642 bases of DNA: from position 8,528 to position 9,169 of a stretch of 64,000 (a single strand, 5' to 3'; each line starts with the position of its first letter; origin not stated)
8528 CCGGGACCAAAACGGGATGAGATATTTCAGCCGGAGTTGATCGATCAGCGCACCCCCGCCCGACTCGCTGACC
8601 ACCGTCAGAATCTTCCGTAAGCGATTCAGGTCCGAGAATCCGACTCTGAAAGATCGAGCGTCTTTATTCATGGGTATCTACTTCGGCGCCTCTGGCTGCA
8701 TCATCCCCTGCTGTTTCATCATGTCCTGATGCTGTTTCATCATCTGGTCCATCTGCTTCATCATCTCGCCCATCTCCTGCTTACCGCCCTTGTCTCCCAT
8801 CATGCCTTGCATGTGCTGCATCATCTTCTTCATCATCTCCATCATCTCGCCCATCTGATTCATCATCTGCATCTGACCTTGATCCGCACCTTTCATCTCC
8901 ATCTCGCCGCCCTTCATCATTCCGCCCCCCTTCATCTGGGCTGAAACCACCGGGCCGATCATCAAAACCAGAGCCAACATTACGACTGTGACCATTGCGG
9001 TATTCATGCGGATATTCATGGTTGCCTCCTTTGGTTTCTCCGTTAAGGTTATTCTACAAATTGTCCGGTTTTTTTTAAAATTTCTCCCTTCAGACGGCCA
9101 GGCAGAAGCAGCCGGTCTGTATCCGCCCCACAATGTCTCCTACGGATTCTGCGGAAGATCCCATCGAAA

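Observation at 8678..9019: Secreted 113-aa protein that is about one-third methionine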

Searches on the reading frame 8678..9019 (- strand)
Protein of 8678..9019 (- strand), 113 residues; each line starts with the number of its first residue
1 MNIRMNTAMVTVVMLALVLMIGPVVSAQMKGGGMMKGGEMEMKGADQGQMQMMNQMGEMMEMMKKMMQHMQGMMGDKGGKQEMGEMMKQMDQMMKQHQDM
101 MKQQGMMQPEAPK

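Call 4: search_protein_families(library=pfam, proteins=[window:8678-9019:-], max_evalue=0.01)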
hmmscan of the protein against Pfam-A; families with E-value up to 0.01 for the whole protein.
window:8678-9019:- (113 aa): 0 families

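Call 5: find_homologous_proteins(query=window:8678-9019:-, max_evalue=0.01)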
Query window:8678-9019:- (113 aa): 8 proteins with E <= 0.01 among 50 candidates.
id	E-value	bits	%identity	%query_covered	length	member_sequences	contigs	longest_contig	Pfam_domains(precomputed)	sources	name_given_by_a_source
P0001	1.6e-39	152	84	91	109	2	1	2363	-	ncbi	-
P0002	5.3e-36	141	78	93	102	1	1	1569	-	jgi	jgi:hypothetical protein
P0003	2.6e-32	129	72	96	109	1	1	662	-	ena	-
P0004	4.7e-32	128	69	100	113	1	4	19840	-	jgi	jgi:hypothetical protein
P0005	6.6e-25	105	65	96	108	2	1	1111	-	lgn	-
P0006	1.5e-22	98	58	100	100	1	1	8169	-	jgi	jgi:hypothetical protein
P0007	7.0e-17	79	52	96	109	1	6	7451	-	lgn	-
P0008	3.7e-15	74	53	88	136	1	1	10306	-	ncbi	ncbi:MAG: hypothetical protein AB1515_04550 [Nitrospirota bacterium]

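Call 8: find_encoding_contigs(protein=P0004, flank=8000, max_places=4)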
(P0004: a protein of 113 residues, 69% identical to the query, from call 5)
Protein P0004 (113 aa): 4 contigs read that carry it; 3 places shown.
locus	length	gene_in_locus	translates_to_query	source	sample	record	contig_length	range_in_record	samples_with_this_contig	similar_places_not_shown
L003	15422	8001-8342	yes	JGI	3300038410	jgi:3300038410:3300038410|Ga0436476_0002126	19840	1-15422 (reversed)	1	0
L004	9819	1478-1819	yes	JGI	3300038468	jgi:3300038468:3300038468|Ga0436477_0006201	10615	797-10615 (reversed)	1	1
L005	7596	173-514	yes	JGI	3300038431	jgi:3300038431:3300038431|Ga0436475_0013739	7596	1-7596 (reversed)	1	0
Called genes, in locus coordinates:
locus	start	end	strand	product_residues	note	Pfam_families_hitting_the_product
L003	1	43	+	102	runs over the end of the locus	PF01455:HupF_HypC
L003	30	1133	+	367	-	PF01924:HypD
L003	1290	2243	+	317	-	PF00586:AIRS, PF02769:AIRS_C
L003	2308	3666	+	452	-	PF00753:Lactamase_B, PF12706:Lactamase_B_2, PF16661:Lactamase_B_6 (weak), PF10996:Beta-Casp, PF07521:RMMBL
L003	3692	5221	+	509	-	PF02885:Glycos_trans_3N, PF00591:Glycos_transf_3, PF07831:PYNP_C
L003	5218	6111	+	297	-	PF13793:Pribosyltran_N, PF00156:Pribosyltran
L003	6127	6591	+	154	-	-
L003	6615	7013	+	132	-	-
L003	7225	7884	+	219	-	-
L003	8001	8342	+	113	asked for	-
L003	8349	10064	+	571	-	PF03109:ABC1, PF27536:UbiB_helical (weak)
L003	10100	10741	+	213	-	-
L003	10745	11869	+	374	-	PF12838:Fer4_7 (faint), PF13746:Fer4_18 (faint), PF13183:Fer4_8 (faint), PF13187:Fer4_9 (faint), PF13534:Fer4_17 (faint), PF13237:Fer4_10 (faint), PF17179:Fer4_22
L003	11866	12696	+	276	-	PF00175:NAD_binding_1, PF10418:DHODB_Fe-S_bind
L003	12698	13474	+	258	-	PF01058:Oxidored_q6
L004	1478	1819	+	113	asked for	-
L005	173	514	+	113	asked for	-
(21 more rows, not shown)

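Call 9: find_encoding_contigs(protein=P0008, flank=8000, max_places=3)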
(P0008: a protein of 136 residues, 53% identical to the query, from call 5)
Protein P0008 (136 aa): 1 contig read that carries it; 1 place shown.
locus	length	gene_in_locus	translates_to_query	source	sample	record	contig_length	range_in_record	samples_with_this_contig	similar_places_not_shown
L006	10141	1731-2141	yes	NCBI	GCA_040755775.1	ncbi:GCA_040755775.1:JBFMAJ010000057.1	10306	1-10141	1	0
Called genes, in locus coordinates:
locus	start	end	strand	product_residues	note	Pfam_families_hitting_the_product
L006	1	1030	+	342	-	?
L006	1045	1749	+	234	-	PF27139:Aq_1264_TM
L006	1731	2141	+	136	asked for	-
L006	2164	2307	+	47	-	PF04945:YHS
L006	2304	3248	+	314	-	PF00364:Biotin_lipoyl (faint), PF25917:BSH_RND, PF25919:BSH_CusB (weak), PF25954:Beta-barrel_RND_2 (faint), PF25973:BSH_CzcB (faint), PF25990:Beta-barrel_YknX (weak), PF26002:Beta-barrel_AprE (weak)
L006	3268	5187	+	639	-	PF00005:ABC_tran, PF13555:AAA_29 (faint), PF13604:AAA_30 (faint), PF00448:SRP54 (faint), PF13304:AAA_21, PF00005:ABC_tran, PF13304:AAA_21, PF13732:DrrA1-3_C (weak)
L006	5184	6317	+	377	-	PF12679:ABC2_membrane_2, PF12698:ABC2_membrane_3, PF01061:ABC2_membrane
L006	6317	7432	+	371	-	PF12679:ABC2_membrane_2, PF12698:ABC2_membrane_3, PF01061:ABC2_membrane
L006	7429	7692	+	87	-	-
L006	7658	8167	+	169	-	-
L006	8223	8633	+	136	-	-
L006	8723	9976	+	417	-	PF02321:OEP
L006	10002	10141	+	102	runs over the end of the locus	?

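Call 13: find_encoding_contigs(protein=P0007, flank=8000, max_places=6)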
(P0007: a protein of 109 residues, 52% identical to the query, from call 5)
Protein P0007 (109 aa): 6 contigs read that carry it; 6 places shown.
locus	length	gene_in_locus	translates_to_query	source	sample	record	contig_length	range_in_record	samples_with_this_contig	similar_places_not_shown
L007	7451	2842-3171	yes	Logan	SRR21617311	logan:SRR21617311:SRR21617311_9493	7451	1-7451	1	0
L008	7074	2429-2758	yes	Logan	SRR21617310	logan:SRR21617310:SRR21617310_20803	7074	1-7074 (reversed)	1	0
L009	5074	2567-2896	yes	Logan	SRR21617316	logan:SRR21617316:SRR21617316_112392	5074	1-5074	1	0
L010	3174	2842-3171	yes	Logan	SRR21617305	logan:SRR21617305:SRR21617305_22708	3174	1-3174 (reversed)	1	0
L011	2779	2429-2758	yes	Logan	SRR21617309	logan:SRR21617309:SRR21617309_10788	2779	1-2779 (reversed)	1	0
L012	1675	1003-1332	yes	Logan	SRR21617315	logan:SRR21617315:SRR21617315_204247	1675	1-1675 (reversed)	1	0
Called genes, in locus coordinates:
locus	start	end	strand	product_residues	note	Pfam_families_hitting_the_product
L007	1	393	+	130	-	?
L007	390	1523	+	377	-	PF12679:ABC2_membrane_2, PF12698:ABC2_membrane_3, PF01061:ABC2_membrane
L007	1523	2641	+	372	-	PF12679:ABC2_membrane_2, PF12698:ABC2_membrane_3, PF01061:ABC2_membrane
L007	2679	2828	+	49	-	PF04945:YHS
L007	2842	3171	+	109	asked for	-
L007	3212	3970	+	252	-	PF27139:Aq_1264_TM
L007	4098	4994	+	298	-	PF01734:Patatin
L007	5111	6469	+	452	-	PF00753:Lactamase_B, PF12706:Lactamase_B_2, PF16661:Lactamase_B_6, PF10996:Beta-Casp, PF07521:RMMBL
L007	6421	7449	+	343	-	?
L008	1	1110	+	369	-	?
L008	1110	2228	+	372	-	PF12679:ABC2_membrane_2, PF12698:ABC2_membrane_3, PF01061:ABC2_membrane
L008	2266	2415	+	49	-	PF04945:YHS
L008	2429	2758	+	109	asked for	-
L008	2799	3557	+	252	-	PF27139:Aq_1264_TM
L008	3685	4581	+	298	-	PF01734:Patatin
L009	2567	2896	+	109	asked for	-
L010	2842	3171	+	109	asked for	-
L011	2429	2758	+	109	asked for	-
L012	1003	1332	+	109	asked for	-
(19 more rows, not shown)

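Call 14: find_encoding_contigs(protein=P0006, flank=8000, max_places=3)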
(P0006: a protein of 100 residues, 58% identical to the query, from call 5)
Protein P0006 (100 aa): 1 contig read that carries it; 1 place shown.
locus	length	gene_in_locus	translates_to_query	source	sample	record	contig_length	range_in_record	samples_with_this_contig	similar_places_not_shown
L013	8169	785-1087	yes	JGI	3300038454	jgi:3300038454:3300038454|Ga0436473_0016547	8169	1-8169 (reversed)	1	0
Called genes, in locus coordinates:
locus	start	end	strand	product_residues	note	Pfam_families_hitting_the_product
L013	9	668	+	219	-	-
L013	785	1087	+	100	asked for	-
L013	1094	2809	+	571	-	PF03109:ABC1, PF27536:UbiB_helical (weak)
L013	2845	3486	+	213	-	-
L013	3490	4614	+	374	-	PF12838:Fer4_7 (faint), PF13746:Fer4_18 (faint), PF13183:Fer4_8 (faint), PF13187:Fer4_9 (faint), PF13534:Fer4_17 (faint), PF13237:Fer4_10 (faint), PF17179:Fer4_22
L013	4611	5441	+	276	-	PF00175:NAD_binding_1, PF10418:DHODB_Fe-S_bind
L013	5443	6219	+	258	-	PF01058:Oxidored_q6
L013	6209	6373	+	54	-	-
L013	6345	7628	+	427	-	PF00374:NiFeSe_Hases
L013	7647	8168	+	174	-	?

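Call 34: search_protein_representatives(alignment_id=A1)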
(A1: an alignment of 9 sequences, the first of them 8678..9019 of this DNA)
Query: 9 sequences, 109 profile positions. Proteins with E-value up to 0.001 (for the whole library): 37; up to 1e-10: 16; up to 1e-30: 4. The best 37 are listed.
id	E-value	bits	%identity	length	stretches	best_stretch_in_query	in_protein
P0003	1.4e-44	166.9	-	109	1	1-109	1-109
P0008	2.8e-34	133.7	-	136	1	1-107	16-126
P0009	4.6e-33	129.8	-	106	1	1-109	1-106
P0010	4.9e-32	126.5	-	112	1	7-108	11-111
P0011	2.7e-28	114.4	-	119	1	1-105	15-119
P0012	6.5e-28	113.2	-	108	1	1-109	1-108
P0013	1.9e-27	111.7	-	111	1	1-107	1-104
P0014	7.2e-24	100.2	-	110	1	1-105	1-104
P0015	1.4e-22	96.0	-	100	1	1-86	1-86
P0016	3.1e-19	85.3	-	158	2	1-97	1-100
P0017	1.8e-17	79.6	-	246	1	1-105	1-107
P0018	3.5e-17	78.7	-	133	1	1-88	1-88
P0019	7.6e-17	77.6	-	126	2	1-62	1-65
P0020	5.2e-12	62.0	-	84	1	1-81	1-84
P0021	5.8e-12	61.9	-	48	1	62-109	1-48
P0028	5.6e-07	45.8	-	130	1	8-103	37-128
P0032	1.4e-05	41.4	-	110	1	7-99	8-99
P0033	4.6e-05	39.7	-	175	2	6-96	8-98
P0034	4.9e-05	39.6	-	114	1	3-105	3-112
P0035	4.9e-05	39.6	-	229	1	7-106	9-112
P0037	2.2e-04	37.5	-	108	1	3-99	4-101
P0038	2.9e-04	37.1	-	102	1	7-102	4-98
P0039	4.9e-04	36.4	-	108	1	4-105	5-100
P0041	6.4e-04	36.0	-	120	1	10-100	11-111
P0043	9.6e-04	35.4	-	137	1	4-99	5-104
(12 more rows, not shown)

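Call 41: search_protein_families(library=pfam, proteins=[P0017, P0035, P0043, P0039, P0033, P0016, P0028, P0037], max_evalue=1)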
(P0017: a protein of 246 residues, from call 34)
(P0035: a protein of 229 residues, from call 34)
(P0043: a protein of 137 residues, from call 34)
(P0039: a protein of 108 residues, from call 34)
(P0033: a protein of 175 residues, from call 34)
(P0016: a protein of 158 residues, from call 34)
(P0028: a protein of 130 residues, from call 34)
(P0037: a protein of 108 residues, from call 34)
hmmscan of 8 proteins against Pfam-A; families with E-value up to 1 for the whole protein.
P0017 (246 aa): 0 families

P0035 (229 aa): 7 families
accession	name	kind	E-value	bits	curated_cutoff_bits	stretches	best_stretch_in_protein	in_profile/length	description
PF18196.7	Cdh1_DBD_1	-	0.041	14.6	26.4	1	58-122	38-100/120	Chromodomain helicase DNA-binding domain 1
PF19903.4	DUF6376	-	0.045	14.5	27.3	1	57-100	9-52/116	Family of unknown function (DUF6376)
PF06156.18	YabA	-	0.085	13.9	30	1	45-125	2-80/103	Initiation control protein YabA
PF13166.12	AAA_13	-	0.13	11.4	36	1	41-115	283-357/713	AAA domain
PF07034.17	ORC3_N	-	0.19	11.5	25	1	27-215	120-209/328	Origin recognition complex (ORC) subunit 3 N-terminus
PF18705.7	DUF5643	-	0.21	12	34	1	156-212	44-98/115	Family of unknown function (DUF5643)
PF11237.13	DUF3038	-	0.56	10.7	25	1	53-116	75-140/168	Protein of unknown function (DUF3038)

P0043 (137 aa): 11 families
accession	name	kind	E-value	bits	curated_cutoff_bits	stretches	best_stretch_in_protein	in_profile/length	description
PF18088.7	Glyco_H_20C_C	-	0.00087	19.6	27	1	44-112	65-134/194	Glycoside Hydrolase 20C C-terminal domain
PF17111.11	PigL_N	-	0.016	15.1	27.2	1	47-111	30-97/209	Pigment biosynthesis cluster protein PigL N-terminal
PF15445.11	ATS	-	0.047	13.6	33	1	47-124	253-337/446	acidic terminal segments, variant surface antigen of PfEMP1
PF12569.14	NatA_aux_su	-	0.095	12.1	33.3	1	47-125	361-436/515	N-terminal acetyltransferase A, auxiliary subunit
PF01814.28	Hemerythrin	-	0.12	13.3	25.3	1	43-104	66-125/127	Hemerythrin HHE cation binding domain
PF07889.17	DUF1664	-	0.16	12.5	34.6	1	77-111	57-91/124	Protein of unknown function (DUF1664)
PF08702.15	Fib_alpha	-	0.23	12.1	29.9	1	80-134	36-90/143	Fibrinogen alpha/beta chain family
PF25118.1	EFL1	-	0.34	12.1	30.9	1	56-114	7-62/89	Elongation factor-like GTPase 1-like domain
PF04859.17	DUF641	-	0.53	11.1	27.6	1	71-114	62-105/127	Plant protein of unknown function (DUF641)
PF10168.15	Nup88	-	0.76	8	24.4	1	47-128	586-666/702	Nuclear pore component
PF03961.19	FapA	-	0.8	9.7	31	1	55-115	162-225/272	Flagellar Assembly Protein A beta solenoid domain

P0039 (108 aa): 8 families
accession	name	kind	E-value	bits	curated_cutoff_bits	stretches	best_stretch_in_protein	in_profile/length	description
PF20936.3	GCIP_C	-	0.0032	18.2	36.2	1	41-95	18-72/106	Grap2 and cyclin-D-interacting, C-terminal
PF01814.28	Hemerythrin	-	0.0042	18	25.3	1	19-95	58-124/127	Hemerythrin HHE cation binding domain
PF07813.17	LTXXQ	-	0.055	14.6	24.3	1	40-79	60-99/100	LTXXQ motif family protein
PF01620.22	Pollen_allerg_2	-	0.058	14.2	28.2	1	8-57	2-51/141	Ribonuclease (pollen allergen)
PF01365.27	RYDR_ITPR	-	0.12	12.3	22.3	1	35-80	28-82/201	RIH domain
PF23100.1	DUF2096_N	-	0.2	12.5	26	1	35-85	41-91/96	DUF2096 N-terminal four-helical bundle domain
PF08546.17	ApbA_C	-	0.27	12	22.7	1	38-100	28-87/125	Ketopantoate reductase PanE/ApbA C terminal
PF13089.11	PP_kinase_N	-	0.54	11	23.8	1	63-104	61-101/107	Polyphosphate kinase N-terminal domain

P0033 (175 aa): 21 families
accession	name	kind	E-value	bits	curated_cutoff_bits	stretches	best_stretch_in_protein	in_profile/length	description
PF20936.3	GCIP_C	-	0.00091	20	36.2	1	121-171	22-72/106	Grap2 and cyclin-D-interacting, C-terminal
PF24235.1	RHG29_45_N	-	0.0016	19.1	27.7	1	107-160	24-77/108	Rho GTPase-activating protein 29/45 N-terminal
PF20849.2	TelK_muzzle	-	0.0031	18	27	1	64-117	21-74/118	Protelomerase, muzzle domain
PF04136.21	COG3_N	-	0.01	16.2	27.9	0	114-164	56-108/147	Conserved oligomeric Golgi complex subunit 3, N-terminal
PF03874.21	RNA_pol_Rpb4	-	0.012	16.3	25.6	0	110-161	25-67/116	RNA polymerase Rpb4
PF10303.14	DUF2408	-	0.015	16.3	25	1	55-163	8-114/130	Protein of unknown function (DUF2408)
PF24989.1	DUF7776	-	0.019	15.9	27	1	130-171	9-49/70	Domain of unknown function (DUF7776)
PF03230.18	Antirestrict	-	0.038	14.6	25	0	112-169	24-84/92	Antirestriction protein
PF24571.2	HEAT_SCC3-SA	-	0.077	13.4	25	0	140-168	116-144/261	Cohesin subunit SCC3/SA, HEAT-repeats domain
PF25802.1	WWC1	-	0.11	12.9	27.8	1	74-143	61-127/135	WWC1-like, helical hairpin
PF13095.12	FTA2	-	0.11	12.6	30.2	1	119-162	140-187/214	Kinetochore Sim4 complex subunit FTA2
PF17035.10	BET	-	0.14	12.7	24.5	0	145-161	3-19/64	Bromodomain extra-terminal - transcription regulation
PF18314.6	FAS_I_H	-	0.23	11.6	23.3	1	119-168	4-53/203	Fatty acid synthase type I helical domain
PF04632.18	FUSC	-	0.25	10.3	30.9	0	111-168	216-272/660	Fusaric acid resistance protein family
PF03955.20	Adeno_PIX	-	0.26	12.1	27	0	141-165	86-110/113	Adenovirus hexon-associated protein (IX)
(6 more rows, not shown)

P0016 (158 aa): 5 families
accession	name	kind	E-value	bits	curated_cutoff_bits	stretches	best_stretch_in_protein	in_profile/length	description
PF24615.2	Spectrin_Anc-1_2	-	0.078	13.7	28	0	41-93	38-89/105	Nuclear anchorage protein 1, spectrin repeat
PF12443.13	AKNA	-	0.094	13.8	28.1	1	125-151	50-76/99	AT-hook-containing transcription factor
PF10154.14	Fy-3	-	0.16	11.4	25.8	1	35-148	86-198/498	Ferry endosomal RAB5 effector complex subunit 3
PF10069.14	DICT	-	0.21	12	23.8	0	41-69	12-40/129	Sensory domain in DIguanylate Cyclases and Two-component system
PF00312.27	Ribosomal_S15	-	0.41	11.3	31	0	104-142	23-61/81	Ribosomal protein S15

P0028 (130 aa): 4 families
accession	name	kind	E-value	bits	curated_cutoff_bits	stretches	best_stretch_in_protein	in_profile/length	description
PF08532.16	Glyco_hydro_42M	-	0.0044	17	25.8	1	16-108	44-136/207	Beta-galactosidase trimerisation domain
PF20936.3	GCIP_C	-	0.02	15.7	36.2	1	69-124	18-73/106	Grap2 and cyclin-D-interacting, C-terminal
PF09991.14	DUF2232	-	0.35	10.4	27.8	1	25-114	80-160/290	Predicted membrane protein (DUF2232)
PF00813.25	FliP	-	0.46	10.8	26.9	1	39-101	47-108/191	FliP family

P0037 (108 aa): 3 families
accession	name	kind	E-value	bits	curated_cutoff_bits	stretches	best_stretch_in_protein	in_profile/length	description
PF07526.16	POX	-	0.031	15.3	27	1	34-100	34-96/134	Associated with HOX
PF20654.3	Sec3_C-term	-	0.085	12.5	23.7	1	46-101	188-243/355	Exocyst complex component Sec3, C-terminal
PF04632.18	FUSC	-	0.18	10.8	30.9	1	33-100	206-275/660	Fusaric acid resistance protein family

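Call 43: predict_structure(alignment_id=A1)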
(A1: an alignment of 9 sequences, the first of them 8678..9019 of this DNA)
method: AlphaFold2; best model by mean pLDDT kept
length: 113 residues; sequences in the alignment: 9
mean_pLDDT: 65.2   pTM: 0.36
mean pLDDT of the five models: 65.2, 62.4, 60.8, 60.7, 57.9
residues with pLDDT >= 90: 0; 70-90: 50; 50-70: 41; < 50: 22
segments of 3 or more residues with pLDDT < 50: 27-44, 111-113
pLDDT, mean of each block of 10 residues (from residue 1): 60 73 52 43 54 74 81 68 80 79 61 37
secondary structure, 60 per line:
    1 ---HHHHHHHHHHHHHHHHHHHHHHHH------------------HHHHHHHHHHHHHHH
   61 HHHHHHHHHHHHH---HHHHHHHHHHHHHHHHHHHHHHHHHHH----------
elements in order: H4-27 H46-73 H77-103

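Call 52: search_solved_structures(query=A2, max_evalue=1)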
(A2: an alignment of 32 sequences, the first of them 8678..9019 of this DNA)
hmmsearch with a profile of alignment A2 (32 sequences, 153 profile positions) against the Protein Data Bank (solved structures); distinct sequences matched with E-value up to 1: 7.
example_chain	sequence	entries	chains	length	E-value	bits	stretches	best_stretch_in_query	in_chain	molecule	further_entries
8a3k_UNK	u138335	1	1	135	0.00066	22.7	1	49-104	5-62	sc-apCC-4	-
9ugr_A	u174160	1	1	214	0.0099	18.9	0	52-106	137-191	Syn-F4-Link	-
8qae_A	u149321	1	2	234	0.032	17.3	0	43-102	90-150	sc-apCC-6-SLLA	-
8oyy_A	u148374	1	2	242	0.047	16.7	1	45-105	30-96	De novo designed soluble GPCR-like protein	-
6kos_A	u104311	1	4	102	0.22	14.5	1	54-104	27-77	SUWA (Super WA20)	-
2j9w_A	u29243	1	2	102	0.4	13.7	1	54-96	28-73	VPS28-PROV PROTEIN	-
6dm9_A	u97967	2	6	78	0.69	12.9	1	50-106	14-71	DHD15_extended_A | DHD15_closed_A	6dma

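Call 53: search_protein_families(library=ncbifam, proteins=[window:8678-9019:-, P0017], max_evalue=1)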
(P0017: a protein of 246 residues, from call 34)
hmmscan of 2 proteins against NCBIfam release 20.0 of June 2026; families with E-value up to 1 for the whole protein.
window:8678-9019:- (113 aa): 1 family
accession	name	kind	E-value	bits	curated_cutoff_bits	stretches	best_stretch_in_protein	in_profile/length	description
TIGR00345.1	GET3_arsA_TRC40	subfamily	0.2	11.2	135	1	50-102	143-195/299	TRC40/GET3/ArsA family transport-energizing ATPase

P0017 (246 aa): 0 families

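Call 56: fold_search(model_id=the predicted structure, library=pdb)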
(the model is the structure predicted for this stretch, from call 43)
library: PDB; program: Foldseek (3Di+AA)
matches with E <= 10: 19; with E <= 0.001: 0
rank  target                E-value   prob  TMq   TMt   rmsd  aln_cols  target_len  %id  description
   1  9ryc_D                4.5e+00  0.35  0.50  0.50  11.7        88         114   10  Structure of human 1918 influenza A polymerase heterotrimer in complex with WSN NEP. (released 2025-12-24)
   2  3a8p_C                5.9e+00  0.33  0.41  0.21   1.7        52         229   19  Crystal structure of the Tiam2 PHCCEx domain (released 2009-11-24)
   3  6dma_H                6.3e+00  0.38  0.44  0.76   2.1        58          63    9  DHD15_closed (released 2018-12-19)
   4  3a8n                  6.3e+00  0.33  0.48  0.24   1.7        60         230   20  Crystal structure of the Tiam1 PHCCEx domain (released 2009-11-24)
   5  5ffd                  6.3e+00  0.21  0.43  0.36   6.8        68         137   13  CopM in the Ag-bound form (by co-crystallization) (released 2016-09-07)
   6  7uq2_A                6.7e+00  0.16  0.39  0.48   7.2        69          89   10  Vs.4 from T4 phage in complex with cGAMP (released 2023-02-08)
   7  3a8p_D                7.2e+00  0.35  0.43  0.22   1.3        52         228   19  Crystal structure of the Tiam2 PHCCEx domain (released 2009-11-24)
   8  5fej_B                7.7e+00  0.15  0.42  0.35   8.9        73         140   12  CopM in the Cu(I)-bound form (released 2016-09-07)
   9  6yrf_A                8.2e+00  0.28  0.46  0.07   1.7        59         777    7  Vip3Bc1 tetramer (released 2021-03-17)
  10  5ffa                  8.2e+00  0.25  0.42  0.36   1.9        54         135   13  CopM (with an N-terminal His-tag) in the apo form (released 2016-09-07)
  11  6v1v_B                8.2e+00  0.18  0.42  0.07   7.1        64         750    9  VIP3B (VIP3B_2160) adapted for crystallization (released 2019-12-18)
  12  6dma_D                8.2e+00  0.07  0.24  0.37   4.9        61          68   15  DHD15_closed (released 2018-12-19)
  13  1vf6_D                8.7e+00  0.15  0.27  0.59   3.7        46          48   13  2.1 Angstrom crystal structure of the PALS-1-L27N and PATJ L27 heterodimer complex (released 2004-04-20)
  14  6jqa_C                8.7e+00  0.07  0.31  0.41   7.1        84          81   10  Crystal structure of phyllogen, a phyllody inducing effector protein of phytoplasma. (released 2019-05-15)
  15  5ffc_A                9.3e+00  0.14  0.43  0.34   9.8        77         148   16  CopM in the Cu(II)-bound form (released 2016-09-07)
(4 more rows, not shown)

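Call 57: list_cluster_members(proteins=[P0028, P0032, P0038, P0039, P0043, P0041, P0034, P0037, P0017, P0035])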
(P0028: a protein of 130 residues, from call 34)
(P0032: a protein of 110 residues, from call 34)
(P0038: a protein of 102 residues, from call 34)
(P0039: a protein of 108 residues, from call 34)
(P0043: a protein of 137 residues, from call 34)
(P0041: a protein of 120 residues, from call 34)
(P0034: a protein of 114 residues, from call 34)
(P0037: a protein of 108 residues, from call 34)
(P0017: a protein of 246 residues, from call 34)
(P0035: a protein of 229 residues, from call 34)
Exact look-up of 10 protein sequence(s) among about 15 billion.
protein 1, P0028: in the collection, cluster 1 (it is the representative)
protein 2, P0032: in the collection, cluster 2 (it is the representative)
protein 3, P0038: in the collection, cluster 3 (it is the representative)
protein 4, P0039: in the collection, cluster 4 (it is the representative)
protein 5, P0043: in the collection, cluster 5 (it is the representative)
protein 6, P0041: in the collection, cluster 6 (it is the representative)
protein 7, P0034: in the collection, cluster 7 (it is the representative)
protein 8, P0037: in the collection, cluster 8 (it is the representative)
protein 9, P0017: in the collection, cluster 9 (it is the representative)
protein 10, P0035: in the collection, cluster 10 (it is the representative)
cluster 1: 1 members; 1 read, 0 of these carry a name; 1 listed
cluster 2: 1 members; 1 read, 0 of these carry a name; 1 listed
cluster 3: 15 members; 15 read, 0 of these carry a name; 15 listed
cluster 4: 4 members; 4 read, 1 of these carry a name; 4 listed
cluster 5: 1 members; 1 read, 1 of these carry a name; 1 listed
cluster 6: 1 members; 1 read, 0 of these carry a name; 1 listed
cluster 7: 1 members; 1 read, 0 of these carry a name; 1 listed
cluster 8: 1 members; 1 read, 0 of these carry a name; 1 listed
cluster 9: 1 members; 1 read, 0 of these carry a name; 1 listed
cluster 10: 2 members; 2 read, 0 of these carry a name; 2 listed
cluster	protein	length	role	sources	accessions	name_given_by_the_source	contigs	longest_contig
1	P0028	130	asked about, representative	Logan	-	-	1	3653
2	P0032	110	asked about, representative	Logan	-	-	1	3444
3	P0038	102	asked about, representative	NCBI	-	-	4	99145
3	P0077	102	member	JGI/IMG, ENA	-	-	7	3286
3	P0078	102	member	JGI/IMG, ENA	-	-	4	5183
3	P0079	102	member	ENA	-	-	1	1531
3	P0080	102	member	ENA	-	-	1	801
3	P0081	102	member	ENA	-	-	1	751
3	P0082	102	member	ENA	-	-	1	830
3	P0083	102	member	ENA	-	-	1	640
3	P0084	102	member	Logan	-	-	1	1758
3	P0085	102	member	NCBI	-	-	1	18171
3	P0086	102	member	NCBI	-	-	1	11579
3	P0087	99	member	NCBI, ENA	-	-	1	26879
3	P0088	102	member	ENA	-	-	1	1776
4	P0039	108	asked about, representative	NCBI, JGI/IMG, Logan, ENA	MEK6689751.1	MAG: hypothetical protein AABY78_00440 [Nitrospirota bacterium] | hypothetical protein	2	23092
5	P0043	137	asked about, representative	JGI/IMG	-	hypothetical protein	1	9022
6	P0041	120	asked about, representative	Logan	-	-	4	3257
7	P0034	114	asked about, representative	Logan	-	-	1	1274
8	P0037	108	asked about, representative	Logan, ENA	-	-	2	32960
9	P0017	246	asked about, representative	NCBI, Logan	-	-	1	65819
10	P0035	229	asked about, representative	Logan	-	-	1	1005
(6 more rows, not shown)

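Call 59: find_related_loci(query=A2, collection=genome_contigs, flank=8000)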
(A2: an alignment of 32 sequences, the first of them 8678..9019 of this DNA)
Query A2 (113 aa) in genome_contigs; peptide patterns used: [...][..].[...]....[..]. (x = any residue, [..] = any of these).
600 stretches matched a pattern (row limit reached: there are more); 9 encode a relative of the query (tblastn E <= 1e-3); 9 distinct loci.
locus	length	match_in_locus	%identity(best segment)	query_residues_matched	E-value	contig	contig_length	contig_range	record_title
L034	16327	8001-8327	56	5-113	3e-17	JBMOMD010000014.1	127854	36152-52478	MAG: Nitrospirota bacterium isolate Betzabe_MAG041 MAG041_14, whole genome shotgun sequence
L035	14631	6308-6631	51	3-107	2e-15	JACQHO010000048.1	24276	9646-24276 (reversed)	MAG: Nitrospirae bacterium isolate NC_groundwater_1101_Ag_S2p5_58_88 S_2p5_S6_coassembly_k141_969395, whole genome shotg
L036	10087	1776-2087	53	5-104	6e-15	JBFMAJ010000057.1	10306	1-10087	MAG: Nitrospirota bacterium isolate MAG135 MAG135_57, whole genome shotgun sequence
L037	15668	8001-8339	46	5-108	4e-14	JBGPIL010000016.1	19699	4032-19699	MAG: Nitrospiria bacterium isolate OBJ_0618_7090110_334 k141_6051746_length_19699_cov_10.0033, whole genome shotgun sequ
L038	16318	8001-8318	49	1-113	8e-13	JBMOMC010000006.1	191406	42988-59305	MAG: Nitrospirota bacterium isolate Betzabe_MAG040 MAG040_6, whole genome shotgun sequence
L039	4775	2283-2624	50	5-107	3e-9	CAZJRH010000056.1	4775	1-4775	MAG TPA_asm: uncultured Nitrospirota bacterium isolate binchicken_co165_31 genome assembly, contig: k141_1637011, whole 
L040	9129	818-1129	51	4-106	3e-7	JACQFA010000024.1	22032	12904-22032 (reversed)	MAG: Nitrospirae bacterium isolate NC_groundwater_1035_Pr1_S-0.65um_57_15 Montesol18_Sp65_coassembly_scaffold_288726, wh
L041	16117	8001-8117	51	71-109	6e-7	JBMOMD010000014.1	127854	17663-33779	MAG: Nitrospirota bacterium isolate Betzabe_MAG041 MAG041_14, whole genome shotgun sequence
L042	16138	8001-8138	59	5-50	4e-6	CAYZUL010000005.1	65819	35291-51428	MAG TPA_asm: uncultured Nitrospirota bacterium isolate SRP090828_co2_53 genome assembly, contig: NODE_172_length_65819_c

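Call 76: search_dna_similar(query=window:8678-9019:-, collection=plasmids, mode=protein, max_evalue=1, max_rows=15)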
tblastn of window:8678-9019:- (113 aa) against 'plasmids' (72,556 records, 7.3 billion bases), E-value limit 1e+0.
No match.
